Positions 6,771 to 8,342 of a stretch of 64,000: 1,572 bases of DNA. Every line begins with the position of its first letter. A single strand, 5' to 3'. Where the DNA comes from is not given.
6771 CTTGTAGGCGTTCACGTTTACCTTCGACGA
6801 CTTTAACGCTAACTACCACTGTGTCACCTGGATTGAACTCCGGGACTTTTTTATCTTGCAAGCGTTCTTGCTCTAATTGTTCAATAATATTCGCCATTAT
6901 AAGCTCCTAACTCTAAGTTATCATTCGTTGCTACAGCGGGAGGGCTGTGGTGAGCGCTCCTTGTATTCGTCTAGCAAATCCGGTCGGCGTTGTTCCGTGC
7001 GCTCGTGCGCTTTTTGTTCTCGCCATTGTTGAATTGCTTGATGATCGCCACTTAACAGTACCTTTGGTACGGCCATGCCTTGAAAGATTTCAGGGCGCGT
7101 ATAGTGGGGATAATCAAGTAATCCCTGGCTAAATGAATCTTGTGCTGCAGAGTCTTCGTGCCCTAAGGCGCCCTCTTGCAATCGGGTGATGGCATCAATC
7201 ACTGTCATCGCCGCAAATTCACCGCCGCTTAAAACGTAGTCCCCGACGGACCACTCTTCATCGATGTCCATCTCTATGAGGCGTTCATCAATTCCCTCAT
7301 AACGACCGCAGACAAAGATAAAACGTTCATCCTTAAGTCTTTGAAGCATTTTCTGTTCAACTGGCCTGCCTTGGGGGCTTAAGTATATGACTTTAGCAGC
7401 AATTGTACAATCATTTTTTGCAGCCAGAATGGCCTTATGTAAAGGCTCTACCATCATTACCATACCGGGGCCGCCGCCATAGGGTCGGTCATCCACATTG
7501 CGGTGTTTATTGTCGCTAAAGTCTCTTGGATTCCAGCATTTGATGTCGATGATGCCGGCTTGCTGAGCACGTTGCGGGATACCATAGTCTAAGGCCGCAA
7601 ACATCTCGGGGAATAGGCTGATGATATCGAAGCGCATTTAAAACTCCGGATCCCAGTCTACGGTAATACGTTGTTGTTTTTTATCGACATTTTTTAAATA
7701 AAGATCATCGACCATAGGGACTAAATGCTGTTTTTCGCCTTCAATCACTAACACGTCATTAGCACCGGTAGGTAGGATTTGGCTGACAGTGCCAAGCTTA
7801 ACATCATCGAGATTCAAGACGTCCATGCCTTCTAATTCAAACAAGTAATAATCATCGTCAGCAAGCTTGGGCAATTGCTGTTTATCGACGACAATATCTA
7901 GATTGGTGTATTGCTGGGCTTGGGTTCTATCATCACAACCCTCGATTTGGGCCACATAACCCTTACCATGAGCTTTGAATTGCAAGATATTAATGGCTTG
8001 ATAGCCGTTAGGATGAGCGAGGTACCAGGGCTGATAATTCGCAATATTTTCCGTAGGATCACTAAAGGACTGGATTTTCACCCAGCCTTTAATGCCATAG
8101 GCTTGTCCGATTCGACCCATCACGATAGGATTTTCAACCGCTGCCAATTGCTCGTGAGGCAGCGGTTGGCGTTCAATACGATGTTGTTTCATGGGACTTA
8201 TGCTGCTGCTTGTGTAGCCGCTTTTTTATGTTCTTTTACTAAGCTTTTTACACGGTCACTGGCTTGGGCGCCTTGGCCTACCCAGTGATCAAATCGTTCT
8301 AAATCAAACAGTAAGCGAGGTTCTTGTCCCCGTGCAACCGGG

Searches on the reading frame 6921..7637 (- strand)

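Call 37: search_protein_families(library=pfam, proteins=[window:6921-7637:-], max_evalue=0.001)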
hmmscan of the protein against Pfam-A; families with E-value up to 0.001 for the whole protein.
window:6921-7637:- (238 aa): 1 family
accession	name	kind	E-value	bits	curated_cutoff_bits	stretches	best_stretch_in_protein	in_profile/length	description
PF01746.26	tRNA_m1G_MT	-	2.3e-59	200.9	27.3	1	22-219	2-195/195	tRNA (Guanine-1)-methyltransferase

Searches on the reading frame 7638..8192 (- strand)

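Call 37: search_protein_families(library=pfam, proteins=[window:7638-8192:-], max_evalue=0.001)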
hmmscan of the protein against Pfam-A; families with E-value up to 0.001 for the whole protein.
window:7638-8192:- (184 aa): 3 families
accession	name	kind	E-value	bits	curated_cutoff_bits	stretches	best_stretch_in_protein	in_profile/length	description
PF01782.24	RimM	-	3.4e-24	85.3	23.5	1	24-105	1-83/84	RimM N-terminal domain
PF24986.1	PRC_RimM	-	1.2e-11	44.5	27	1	118-181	2-66/69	RimM PRC barrel domain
PF05239.21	PRC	-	2.1e-08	34.5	21.2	1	113-179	2-72/78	PRC-barrel domain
